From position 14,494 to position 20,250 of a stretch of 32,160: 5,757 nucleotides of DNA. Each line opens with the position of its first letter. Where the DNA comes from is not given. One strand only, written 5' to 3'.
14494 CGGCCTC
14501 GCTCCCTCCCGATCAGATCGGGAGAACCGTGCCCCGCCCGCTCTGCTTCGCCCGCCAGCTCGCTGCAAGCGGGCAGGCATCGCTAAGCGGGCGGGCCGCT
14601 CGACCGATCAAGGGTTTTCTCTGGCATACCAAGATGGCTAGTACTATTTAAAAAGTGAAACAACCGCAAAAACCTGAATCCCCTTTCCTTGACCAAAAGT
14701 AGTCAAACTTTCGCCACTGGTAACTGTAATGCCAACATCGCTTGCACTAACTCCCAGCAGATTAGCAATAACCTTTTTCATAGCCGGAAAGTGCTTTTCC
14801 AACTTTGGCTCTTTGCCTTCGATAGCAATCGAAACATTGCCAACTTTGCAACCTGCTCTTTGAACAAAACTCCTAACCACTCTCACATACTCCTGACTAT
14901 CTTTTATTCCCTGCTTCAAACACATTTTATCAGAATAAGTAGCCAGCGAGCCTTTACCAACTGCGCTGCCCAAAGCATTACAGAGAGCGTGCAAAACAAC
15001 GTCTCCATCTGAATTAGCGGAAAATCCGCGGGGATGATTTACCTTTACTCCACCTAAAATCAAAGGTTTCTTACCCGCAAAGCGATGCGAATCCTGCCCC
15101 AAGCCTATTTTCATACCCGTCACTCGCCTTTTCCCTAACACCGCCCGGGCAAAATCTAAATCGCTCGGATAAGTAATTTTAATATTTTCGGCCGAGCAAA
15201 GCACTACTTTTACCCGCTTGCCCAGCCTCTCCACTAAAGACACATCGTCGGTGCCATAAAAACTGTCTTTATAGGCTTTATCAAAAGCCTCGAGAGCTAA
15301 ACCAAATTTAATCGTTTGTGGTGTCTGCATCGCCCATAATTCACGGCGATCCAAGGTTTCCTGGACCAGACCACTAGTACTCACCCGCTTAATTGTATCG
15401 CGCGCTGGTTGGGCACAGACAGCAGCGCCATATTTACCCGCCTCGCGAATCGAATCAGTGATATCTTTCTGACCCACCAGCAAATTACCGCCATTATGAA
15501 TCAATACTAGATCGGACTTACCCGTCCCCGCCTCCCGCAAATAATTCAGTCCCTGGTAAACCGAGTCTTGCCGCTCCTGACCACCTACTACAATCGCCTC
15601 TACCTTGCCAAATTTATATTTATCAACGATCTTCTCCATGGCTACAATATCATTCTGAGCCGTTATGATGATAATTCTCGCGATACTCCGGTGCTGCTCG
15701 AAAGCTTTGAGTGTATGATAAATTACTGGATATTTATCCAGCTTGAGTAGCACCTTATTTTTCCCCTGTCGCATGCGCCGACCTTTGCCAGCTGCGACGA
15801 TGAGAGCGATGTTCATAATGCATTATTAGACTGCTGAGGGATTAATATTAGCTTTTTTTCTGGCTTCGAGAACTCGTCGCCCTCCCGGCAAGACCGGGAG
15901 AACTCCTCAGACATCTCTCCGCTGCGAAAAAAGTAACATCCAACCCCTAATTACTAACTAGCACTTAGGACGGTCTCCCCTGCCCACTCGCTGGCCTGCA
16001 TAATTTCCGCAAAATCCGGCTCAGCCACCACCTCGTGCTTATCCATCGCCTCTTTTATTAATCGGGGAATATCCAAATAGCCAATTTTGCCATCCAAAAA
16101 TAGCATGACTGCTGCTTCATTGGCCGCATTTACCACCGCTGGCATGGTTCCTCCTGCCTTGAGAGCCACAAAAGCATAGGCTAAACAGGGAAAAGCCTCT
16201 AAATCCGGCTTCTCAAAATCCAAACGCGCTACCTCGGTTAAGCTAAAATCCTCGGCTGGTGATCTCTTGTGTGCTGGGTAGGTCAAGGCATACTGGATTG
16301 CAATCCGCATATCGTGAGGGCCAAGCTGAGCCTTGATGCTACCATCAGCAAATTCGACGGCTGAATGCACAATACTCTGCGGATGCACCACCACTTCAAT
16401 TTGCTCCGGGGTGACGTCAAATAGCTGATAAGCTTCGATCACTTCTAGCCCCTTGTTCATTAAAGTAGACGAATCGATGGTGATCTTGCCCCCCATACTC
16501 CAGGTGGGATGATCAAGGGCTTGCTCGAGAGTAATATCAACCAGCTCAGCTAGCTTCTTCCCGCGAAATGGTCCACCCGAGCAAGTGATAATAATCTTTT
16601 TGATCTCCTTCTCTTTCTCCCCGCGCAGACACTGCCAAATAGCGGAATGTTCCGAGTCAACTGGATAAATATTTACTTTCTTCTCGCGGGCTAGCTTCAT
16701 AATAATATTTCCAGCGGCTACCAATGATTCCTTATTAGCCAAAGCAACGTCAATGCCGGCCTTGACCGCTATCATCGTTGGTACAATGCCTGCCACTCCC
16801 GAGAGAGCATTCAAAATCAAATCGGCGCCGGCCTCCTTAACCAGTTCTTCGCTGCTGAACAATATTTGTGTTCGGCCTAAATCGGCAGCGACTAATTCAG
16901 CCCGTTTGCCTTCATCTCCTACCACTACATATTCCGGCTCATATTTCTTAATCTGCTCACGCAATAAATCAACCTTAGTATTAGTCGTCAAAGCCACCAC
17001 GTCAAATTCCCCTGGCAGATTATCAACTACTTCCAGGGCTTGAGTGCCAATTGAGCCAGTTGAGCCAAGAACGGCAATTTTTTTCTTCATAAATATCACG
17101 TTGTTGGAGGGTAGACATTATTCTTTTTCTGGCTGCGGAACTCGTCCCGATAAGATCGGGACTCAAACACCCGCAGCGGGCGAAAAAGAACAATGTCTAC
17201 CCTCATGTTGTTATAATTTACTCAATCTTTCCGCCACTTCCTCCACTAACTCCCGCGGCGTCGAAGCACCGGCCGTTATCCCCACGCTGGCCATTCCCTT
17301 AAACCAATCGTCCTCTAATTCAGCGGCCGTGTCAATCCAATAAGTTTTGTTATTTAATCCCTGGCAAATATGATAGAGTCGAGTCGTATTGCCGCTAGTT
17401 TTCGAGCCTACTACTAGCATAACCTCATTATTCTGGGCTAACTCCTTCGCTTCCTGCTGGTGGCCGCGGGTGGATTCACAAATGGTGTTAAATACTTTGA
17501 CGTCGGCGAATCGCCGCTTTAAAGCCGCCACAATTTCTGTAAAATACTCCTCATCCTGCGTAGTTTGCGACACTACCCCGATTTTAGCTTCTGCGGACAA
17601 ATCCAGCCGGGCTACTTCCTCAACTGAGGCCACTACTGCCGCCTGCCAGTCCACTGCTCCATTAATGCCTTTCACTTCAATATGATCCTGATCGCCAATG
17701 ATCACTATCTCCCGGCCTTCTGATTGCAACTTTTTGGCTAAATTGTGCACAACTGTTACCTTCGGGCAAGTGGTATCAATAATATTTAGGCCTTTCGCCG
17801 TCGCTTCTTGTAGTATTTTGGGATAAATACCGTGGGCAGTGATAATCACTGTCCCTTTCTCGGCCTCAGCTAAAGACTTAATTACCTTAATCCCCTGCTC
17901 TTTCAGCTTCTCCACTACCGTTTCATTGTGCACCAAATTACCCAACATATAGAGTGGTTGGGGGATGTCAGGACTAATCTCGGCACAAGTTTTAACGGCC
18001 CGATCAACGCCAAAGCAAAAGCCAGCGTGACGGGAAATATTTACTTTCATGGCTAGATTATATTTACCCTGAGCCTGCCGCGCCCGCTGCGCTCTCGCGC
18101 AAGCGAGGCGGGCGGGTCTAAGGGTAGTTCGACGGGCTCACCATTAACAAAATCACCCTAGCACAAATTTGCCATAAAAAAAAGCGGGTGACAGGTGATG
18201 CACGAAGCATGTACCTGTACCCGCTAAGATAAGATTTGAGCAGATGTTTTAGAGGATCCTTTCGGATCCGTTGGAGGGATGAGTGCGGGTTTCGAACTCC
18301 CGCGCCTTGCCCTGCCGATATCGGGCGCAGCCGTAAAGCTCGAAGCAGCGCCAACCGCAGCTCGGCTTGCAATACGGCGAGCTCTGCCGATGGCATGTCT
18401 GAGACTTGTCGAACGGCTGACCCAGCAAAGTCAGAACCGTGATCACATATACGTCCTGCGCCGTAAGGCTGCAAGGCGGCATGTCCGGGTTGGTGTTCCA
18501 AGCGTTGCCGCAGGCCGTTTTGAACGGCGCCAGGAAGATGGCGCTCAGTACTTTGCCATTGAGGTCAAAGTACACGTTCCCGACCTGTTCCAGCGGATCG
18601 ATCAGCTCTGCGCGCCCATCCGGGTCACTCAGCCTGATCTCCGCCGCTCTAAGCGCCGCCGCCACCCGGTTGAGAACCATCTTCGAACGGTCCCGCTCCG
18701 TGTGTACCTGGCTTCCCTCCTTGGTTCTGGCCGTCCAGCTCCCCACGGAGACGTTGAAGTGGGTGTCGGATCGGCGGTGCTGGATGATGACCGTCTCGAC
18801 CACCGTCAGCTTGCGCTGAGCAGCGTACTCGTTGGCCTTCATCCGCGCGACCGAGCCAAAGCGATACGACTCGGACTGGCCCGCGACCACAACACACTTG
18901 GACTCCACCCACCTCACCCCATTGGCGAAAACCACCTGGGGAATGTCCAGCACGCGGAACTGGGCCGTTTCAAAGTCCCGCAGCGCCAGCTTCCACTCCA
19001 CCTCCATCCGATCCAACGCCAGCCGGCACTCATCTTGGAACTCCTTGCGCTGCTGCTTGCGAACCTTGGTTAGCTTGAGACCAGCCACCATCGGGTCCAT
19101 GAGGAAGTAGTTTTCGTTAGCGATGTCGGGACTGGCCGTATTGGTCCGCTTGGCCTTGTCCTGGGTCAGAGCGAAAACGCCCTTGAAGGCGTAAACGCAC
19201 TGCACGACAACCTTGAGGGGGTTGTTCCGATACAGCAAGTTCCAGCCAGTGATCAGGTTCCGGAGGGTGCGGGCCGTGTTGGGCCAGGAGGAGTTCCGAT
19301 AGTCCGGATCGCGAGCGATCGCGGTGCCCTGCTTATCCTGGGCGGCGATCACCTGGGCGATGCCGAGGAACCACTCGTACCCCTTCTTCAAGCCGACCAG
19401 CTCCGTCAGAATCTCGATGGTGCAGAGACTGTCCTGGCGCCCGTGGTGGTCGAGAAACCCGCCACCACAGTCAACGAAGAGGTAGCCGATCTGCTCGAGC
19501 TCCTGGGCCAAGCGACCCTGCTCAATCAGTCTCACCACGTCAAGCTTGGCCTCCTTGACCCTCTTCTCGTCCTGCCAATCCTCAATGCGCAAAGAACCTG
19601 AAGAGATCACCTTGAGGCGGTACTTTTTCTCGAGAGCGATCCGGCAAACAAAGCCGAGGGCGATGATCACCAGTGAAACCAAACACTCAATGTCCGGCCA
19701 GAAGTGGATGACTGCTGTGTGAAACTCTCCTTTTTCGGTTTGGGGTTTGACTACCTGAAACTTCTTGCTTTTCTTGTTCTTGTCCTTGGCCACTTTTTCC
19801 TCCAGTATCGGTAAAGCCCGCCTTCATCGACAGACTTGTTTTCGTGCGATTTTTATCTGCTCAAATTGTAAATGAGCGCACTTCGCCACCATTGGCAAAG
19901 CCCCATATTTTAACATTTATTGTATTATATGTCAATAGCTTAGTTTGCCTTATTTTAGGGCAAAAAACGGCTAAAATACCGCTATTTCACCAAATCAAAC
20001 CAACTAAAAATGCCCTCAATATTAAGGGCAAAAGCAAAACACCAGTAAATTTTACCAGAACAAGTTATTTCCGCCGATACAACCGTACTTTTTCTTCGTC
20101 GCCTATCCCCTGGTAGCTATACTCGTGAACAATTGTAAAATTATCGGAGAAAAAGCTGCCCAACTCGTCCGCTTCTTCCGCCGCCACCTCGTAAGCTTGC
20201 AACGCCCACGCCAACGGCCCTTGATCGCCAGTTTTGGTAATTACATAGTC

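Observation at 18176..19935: Isolated high-GC orphan gene cassette with host-like promoter and terminator, inserted between ispH and a GT39 gene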

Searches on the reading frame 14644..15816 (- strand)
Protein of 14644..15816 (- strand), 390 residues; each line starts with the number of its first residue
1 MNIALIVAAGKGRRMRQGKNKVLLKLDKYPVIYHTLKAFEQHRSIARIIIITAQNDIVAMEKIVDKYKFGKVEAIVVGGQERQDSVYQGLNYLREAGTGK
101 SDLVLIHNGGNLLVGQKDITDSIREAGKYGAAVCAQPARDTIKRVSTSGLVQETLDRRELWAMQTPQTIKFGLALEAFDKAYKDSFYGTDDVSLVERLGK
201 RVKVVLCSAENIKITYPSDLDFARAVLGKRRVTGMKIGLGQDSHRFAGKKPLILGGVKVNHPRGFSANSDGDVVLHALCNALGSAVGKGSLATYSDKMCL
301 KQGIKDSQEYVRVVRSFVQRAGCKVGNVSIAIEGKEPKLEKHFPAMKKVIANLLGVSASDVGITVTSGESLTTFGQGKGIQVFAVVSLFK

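Call 10: search_protein_families(library=pfam, proteins=[window:14644-15816:-], max_evalue=0.001)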
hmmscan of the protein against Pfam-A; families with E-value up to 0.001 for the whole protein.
window:14644-15816:- (390 aa): 4 families
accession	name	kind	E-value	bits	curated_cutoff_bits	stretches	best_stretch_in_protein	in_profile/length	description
PF01128.25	IspD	-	3.6e-58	197.4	27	1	3-228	2-220/221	2-C-methyl-D-erythritol 4-phosphate cytidylyltransferase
PF02542.21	YgbB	-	9.7e-41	140.1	26.7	1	235-388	1-154/155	YgbB family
PF12804.13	NTP_transf_3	-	1.5e-08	35.4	27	1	4-92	1-82/160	MobA-like NTP transferase domain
PF00483.29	NTP_transferase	-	1.1e-06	28.9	21.2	1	4-133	2-131/245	Nucleotidyl transferase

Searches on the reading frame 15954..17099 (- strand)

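Call 10: search_protein_families(library=pfam, proteins=[window:15954-17099:-], max_evalue=0.001)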
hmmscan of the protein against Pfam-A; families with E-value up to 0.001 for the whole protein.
window:15954-17099:- (381 aa): 5 families
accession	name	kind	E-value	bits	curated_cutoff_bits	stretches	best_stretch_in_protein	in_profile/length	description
PF08436.17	DXP_redisom_C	-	1.7e-39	134.3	26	1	144-227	1-84/84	1-deoxy-D-xylulose 5-phosphate reductoisomerase C-terminal domain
PF13288.12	DXPR_C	-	1.2e-37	129.1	27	1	259-373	1-112/115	DXP reductoisomerase C-terminal domain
PF02670.22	DXP_reductoisom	-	2.8e-35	122.3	21.7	1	8-130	1-129/129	1-deoxy-D-xylulose 5-phosphate reductoisomerase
PF03447.22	NAD_binding_3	-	0.00013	23.1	24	1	43-145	19-114/116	Homoserine dehydrogenase, NAD binding domain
PF05368.20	NmrA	-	0.00064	19.8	27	0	4-121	1-85/298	NmrA-like family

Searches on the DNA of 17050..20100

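Call 93: search_rna_families(source=window, start=17050, end=20100, threshold=evalue, max_evalue=1)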
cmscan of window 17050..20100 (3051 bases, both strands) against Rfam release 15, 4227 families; matches with E-value up to 1: 0.
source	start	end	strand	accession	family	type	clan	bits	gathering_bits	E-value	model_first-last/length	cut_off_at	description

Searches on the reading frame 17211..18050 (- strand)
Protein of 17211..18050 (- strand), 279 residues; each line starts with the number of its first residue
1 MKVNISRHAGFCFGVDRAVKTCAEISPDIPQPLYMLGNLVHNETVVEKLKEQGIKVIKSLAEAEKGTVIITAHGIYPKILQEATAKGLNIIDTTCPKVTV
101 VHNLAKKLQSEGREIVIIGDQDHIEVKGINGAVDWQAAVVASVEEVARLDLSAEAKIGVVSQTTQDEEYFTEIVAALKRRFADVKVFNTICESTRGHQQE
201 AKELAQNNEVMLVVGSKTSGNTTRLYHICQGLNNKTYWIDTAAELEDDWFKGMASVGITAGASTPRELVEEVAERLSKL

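Call 10: search_protein_families(library=pfam, proteins=[window:17211-18050:-], max_evalue=0.001)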
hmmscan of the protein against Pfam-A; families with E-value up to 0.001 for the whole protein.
window:17211-18050:- (279 aa): 1 family
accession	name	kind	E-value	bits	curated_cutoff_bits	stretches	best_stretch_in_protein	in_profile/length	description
PF02401.23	LYTB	-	2.7e-92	309.3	24.5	1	4-276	2-266/267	LytB protein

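Call 15: find_related_loci(query=window:17211-18050:-, collection=genome_contigs, flank=10000)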
Query window:17211-18050:- (279 aa) in genome_contigs; peptide patterns used: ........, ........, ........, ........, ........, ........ (x = any residue, [..] = any of these).
600 stretches matched a pattern (row limit reached: there are more); 3 encode a relative of the query (tblastn E <= 1e-3); 3 distinct loci.
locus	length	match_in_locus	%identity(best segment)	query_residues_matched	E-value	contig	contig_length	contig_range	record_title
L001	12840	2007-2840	90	1-278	4e-172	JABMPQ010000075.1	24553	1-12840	MAG: Parcubacteria group bacterium isolate bin.624 k141_6879368, whole genome shotgun sequence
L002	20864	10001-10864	32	1-278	2e-34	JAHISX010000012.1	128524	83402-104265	MAG: Bacillota bacterium isolate MM_PC_MetaG.mb.192 MM_PC_MetaG.mb.192_k141_139419, whole genome shotgun sequence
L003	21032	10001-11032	26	5-276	1e-20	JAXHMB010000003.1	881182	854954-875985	MAG: Balneolaceae bacterium isolate Salar_de_Ascotan_soil_MAG_ASO4 contig_632_polypolish, whole genome shotgun sequence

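Call 50: find_related_loci(query=window:17211-18050:-, collection=metagenome_contigs, flank=6000)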
Query window:17211-18050:- (279 aa) in metagenome_contigs; peptide patterns used: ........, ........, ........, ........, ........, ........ (x = any residue, [..] = any of these).
600 stretches matched a pattern (row limit reached: there are more); 5 encode a relative of the query (tblastn E <= 1e-3); 5 distinct loci.
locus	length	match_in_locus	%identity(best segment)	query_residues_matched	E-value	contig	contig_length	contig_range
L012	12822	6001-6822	39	1-279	2e-58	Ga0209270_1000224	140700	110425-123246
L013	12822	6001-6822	39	1-279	2e-58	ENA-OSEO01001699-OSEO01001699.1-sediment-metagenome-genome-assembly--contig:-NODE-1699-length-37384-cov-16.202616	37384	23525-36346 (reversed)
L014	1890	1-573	34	88-276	4e-28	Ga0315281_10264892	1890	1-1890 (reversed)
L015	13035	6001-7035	27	1-272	2e-20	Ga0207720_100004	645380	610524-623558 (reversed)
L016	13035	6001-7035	27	1-272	4e-20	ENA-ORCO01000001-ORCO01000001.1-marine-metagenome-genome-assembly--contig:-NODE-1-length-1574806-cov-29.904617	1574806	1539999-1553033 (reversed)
